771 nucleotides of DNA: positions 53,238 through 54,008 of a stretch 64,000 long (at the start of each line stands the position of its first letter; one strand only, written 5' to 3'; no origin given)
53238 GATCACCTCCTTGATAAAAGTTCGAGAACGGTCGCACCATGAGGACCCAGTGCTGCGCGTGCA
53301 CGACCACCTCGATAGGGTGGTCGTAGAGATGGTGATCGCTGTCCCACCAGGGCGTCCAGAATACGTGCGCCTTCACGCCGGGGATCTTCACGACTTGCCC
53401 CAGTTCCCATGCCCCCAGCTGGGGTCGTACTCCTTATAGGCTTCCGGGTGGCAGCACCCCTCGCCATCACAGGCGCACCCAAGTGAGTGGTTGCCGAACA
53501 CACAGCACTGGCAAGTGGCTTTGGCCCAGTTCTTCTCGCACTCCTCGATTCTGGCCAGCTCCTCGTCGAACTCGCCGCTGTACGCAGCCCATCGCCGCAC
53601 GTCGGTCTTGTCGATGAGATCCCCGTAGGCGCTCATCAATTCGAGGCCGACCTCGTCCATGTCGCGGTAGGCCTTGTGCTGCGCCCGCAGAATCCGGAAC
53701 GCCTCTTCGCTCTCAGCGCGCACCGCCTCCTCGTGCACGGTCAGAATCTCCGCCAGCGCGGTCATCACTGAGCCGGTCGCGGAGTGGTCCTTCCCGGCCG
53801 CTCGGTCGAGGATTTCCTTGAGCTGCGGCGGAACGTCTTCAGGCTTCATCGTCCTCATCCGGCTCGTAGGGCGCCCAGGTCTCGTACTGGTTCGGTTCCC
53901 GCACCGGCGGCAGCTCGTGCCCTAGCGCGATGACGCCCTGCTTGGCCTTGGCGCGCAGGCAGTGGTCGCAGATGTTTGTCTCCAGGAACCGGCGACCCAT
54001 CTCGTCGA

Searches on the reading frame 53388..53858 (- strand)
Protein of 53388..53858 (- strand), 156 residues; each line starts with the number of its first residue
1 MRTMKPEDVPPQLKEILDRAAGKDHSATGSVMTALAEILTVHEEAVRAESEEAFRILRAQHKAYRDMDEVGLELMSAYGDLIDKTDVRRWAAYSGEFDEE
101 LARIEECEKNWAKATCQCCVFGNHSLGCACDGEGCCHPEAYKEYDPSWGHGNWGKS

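Call 21: search_protein_families(library=pfam, proteins=[window:53388-53858:-], max_evalue=0.01)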
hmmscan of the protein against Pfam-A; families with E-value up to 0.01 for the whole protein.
window:53388-53858:- (156 aa): 1 family
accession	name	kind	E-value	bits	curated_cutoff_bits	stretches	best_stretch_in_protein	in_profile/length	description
PF22751.1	DUF488-N3a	-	0.0029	18.4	27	1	74-138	48-107/118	Active DUF488-N3 subclade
